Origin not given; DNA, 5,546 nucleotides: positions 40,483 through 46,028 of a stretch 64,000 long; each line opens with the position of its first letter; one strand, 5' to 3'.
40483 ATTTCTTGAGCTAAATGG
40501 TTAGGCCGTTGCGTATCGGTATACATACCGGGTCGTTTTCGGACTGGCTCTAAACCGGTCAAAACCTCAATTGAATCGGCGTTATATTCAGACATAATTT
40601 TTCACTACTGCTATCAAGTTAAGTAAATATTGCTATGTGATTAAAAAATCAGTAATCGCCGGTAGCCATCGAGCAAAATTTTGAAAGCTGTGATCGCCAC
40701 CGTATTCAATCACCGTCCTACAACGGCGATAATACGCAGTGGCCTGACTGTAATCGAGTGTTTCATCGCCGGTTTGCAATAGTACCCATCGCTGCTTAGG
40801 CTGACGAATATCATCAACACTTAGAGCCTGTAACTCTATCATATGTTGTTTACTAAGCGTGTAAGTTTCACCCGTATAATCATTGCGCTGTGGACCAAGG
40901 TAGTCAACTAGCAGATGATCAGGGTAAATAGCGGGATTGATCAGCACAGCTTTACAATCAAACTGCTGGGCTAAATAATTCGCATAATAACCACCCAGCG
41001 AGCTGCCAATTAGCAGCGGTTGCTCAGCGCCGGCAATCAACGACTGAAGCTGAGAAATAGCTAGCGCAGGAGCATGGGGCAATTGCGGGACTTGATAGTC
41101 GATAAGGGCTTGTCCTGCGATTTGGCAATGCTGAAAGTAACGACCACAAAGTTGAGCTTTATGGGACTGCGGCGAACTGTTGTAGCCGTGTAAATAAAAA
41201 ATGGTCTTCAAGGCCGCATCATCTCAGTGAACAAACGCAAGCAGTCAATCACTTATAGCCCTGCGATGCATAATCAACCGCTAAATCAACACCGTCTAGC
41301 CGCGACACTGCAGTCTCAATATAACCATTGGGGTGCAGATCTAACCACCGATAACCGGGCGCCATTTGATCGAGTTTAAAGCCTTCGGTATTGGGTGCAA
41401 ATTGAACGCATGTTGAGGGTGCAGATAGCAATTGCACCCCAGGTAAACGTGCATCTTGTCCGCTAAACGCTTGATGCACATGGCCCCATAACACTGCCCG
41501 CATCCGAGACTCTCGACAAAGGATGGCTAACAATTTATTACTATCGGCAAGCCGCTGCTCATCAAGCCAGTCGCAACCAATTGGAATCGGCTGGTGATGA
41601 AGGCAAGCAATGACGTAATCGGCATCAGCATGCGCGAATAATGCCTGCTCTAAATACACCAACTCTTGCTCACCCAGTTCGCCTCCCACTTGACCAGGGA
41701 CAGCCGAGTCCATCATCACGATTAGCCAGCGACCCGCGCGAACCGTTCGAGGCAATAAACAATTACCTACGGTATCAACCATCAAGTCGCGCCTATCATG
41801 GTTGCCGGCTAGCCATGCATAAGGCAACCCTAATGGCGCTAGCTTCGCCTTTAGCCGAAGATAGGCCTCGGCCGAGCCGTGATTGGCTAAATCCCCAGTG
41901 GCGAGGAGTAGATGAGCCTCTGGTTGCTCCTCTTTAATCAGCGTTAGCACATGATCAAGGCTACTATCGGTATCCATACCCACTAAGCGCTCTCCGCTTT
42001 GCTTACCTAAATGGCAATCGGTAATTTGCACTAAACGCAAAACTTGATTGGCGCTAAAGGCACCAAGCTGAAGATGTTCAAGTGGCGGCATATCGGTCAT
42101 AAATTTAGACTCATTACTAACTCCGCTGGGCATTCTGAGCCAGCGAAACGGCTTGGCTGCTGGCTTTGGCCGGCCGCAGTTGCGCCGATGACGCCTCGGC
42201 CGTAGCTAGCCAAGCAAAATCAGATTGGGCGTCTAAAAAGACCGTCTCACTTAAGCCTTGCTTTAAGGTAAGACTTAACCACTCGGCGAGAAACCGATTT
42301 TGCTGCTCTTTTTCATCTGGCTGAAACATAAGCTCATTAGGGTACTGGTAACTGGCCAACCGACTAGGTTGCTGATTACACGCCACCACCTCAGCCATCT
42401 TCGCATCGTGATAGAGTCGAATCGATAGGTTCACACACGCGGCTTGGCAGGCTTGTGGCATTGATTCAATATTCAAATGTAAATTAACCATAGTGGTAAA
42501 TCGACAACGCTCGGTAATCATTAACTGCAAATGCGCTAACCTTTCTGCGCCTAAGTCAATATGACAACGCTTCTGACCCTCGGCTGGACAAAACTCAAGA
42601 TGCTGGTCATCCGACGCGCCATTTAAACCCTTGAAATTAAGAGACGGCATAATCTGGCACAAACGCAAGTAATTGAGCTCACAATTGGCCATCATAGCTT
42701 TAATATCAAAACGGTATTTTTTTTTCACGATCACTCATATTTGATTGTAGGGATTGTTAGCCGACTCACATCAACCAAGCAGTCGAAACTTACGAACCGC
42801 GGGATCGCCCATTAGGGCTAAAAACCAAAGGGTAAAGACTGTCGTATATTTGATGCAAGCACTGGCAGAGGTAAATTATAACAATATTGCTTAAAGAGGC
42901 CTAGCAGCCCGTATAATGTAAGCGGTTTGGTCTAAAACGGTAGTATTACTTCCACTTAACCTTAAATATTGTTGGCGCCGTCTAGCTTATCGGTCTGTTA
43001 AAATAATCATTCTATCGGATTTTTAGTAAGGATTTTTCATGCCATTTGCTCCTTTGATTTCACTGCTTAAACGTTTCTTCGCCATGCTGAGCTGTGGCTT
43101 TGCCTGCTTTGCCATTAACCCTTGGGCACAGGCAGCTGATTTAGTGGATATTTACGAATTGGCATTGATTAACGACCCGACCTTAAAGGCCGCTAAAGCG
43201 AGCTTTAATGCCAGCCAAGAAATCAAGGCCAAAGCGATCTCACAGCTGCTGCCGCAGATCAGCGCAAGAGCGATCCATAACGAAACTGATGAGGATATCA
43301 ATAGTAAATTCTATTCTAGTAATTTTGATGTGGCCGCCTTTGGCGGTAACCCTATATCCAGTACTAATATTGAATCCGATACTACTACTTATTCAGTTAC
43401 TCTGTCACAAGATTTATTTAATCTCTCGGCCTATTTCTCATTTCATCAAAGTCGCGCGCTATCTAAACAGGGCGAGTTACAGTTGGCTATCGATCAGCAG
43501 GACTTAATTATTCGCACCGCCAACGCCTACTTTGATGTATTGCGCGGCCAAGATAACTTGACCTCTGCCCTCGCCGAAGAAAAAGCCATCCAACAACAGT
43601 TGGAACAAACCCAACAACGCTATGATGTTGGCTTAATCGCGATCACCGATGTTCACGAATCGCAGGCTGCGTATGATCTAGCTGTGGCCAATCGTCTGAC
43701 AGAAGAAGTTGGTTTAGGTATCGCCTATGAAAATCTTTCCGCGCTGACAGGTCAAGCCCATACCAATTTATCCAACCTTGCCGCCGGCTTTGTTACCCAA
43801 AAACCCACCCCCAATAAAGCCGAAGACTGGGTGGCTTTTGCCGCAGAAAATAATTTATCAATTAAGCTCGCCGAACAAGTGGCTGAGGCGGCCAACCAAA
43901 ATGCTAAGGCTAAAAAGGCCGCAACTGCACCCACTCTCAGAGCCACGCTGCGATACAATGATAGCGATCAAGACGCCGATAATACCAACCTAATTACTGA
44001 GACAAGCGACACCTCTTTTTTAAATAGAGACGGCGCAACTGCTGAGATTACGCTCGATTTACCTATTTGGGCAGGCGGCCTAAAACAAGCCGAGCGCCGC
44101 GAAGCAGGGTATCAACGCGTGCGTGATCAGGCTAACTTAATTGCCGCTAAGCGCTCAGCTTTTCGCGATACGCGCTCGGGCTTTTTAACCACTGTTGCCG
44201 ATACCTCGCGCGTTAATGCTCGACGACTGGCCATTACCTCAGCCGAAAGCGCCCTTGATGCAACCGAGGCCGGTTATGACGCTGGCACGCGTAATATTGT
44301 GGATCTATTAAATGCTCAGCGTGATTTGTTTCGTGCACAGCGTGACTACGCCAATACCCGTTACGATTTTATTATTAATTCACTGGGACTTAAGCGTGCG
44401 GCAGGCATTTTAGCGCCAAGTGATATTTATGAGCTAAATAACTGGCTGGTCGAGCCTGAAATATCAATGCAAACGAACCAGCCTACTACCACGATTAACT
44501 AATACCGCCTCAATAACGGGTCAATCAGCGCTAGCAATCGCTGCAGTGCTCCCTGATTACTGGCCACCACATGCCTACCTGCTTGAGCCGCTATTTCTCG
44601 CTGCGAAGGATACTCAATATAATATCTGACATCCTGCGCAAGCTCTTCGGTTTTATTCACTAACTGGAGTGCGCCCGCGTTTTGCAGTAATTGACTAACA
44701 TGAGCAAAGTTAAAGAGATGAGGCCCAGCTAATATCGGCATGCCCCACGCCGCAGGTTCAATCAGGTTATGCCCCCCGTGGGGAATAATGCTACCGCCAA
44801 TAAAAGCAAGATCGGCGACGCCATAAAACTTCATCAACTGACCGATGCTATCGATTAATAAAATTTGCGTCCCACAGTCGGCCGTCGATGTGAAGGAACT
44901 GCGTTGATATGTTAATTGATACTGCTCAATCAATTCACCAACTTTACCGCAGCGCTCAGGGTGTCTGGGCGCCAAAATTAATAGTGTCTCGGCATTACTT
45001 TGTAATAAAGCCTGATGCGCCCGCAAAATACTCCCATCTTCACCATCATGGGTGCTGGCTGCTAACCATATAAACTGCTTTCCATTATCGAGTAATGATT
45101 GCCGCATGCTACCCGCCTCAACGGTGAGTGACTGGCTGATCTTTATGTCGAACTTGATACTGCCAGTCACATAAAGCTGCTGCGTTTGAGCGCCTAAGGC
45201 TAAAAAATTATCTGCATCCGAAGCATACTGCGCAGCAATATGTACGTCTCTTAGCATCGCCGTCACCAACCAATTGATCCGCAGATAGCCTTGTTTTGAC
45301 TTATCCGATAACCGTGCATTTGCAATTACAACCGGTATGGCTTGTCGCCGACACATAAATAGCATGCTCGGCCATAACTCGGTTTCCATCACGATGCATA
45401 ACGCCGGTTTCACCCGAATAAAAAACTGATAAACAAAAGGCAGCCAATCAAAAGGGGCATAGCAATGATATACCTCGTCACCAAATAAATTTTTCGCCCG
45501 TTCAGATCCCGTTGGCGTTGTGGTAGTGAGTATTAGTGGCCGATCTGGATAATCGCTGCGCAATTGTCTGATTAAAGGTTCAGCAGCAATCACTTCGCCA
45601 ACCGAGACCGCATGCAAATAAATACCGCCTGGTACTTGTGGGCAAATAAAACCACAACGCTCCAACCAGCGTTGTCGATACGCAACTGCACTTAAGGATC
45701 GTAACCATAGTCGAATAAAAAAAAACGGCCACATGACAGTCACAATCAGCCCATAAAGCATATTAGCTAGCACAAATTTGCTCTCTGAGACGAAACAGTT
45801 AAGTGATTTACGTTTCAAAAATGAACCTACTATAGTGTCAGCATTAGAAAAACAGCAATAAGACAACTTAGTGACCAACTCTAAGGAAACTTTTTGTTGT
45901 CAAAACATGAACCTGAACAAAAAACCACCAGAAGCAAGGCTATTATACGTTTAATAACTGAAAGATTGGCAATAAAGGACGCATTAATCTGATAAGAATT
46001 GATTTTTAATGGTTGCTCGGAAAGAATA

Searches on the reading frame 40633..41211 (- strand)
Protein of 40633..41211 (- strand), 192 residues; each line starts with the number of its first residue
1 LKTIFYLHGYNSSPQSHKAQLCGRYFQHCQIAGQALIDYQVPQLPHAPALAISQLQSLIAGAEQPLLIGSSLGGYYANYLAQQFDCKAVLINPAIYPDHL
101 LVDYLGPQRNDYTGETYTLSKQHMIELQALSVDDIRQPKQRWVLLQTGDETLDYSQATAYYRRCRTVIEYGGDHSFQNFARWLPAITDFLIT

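Call 90: search_protein_families(library=pfam, proteins=[window:40633-41211:-], max_evalue=0.00001)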
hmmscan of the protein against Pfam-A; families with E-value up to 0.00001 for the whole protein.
window:40633-41211:- (192 aa): 1 family
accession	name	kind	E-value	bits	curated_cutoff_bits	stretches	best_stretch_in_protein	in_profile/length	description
PF05728.18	UPF0227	-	2.8e-59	200.6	21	1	4-190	2-186/187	Uncharacterised protein family (UPF0227)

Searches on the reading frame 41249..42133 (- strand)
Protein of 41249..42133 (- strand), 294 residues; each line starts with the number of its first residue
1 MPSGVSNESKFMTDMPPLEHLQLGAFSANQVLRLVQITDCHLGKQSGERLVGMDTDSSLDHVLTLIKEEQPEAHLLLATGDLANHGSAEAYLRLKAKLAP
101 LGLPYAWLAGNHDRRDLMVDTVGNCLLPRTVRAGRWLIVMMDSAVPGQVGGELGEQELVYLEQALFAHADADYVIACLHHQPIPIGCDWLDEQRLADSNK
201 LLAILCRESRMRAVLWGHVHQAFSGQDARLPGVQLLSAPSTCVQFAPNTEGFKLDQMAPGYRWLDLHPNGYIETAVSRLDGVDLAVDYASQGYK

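Call 90: search_protein_families(library=pfam, proteins=[window:41249-42133:-], max_evalue=0.00001)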
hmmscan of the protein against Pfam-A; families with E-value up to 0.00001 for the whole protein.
window:41249-42133:- (294 aa): 1 family
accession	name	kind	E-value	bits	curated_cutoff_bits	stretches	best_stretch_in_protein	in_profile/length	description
PF00149.33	Metallophos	-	1.5e-15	58.6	21.5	1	32-221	1-190/191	Calcineurin-like phosphoesterase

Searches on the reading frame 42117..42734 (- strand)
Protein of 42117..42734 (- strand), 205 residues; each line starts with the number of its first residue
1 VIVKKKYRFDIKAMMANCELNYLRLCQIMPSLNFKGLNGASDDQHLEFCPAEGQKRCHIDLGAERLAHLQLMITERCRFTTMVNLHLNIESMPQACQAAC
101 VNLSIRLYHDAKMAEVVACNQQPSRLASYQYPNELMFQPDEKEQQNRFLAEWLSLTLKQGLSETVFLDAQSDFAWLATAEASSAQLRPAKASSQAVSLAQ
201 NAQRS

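Call 90: search_protein_families(library=pfam, proteins=[window:42117-42734:-], max_evalue=0.00001)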
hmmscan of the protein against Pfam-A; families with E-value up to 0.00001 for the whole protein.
window:42117-42734:- (205 aa): 1 family
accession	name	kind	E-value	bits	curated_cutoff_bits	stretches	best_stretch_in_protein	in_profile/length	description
PF06853.17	DUF1249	-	4.5e-28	98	25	1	48-161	5-115/116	Protein of unknown function (DUF1249)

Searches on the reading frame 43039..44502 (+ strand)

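Call 90: search_protein_families(library=pfam, proteins=[window:43039-44502:+], max_evalue=0.00001)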
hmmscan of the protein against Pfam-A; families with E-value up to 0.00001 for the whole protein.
window:43039-44502:+ (487 aa): 1 family
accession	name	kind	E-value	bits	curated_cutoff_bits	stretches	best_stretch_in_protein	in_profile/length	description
PF02321.23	OEP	-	1.5e-54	185.1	22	2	262-456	2-187/187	Outer membrane efflux protein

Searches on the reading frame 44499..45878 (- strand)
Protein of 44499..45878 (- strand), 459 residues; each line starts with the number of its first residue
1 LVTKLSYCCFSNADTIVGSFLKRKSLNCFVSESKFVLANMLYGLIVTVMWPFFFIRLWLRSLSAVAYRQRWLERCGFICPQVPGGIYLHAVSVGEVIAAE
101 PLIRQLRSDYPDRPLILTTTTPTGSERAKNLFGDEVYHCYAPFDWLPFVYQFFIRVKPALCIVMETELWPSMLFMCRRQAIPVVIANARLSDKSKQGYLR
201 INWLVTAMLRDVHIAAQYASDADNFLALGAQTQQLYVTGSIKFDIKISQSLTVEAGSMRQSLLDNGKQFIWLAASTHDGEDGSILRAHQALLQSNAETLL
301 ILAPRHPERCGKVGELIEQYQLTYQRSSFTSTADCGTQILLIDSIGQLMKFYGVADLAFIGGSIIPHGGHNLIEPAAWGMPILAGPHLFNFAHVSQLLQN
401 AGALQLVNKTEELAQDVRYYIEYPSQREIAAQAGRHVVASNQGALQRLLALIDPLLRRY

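Call 90: search_protein_families(library=pfam, proteins=[window:44499-45878:-], max_evalue=0.00001)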
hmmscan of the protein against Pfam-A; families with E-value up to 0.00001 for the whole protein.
window:44499-45878:- (459 aa): 1 family
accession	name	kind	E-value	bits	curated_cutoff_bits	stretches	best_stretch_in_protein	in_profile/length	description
PF04413.22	Glycos_transf_N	-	5e-58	196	23.9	1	69-245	1-179/179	3-Deoxy-D-manno-octulosonic-acid transferase (kdotransferase)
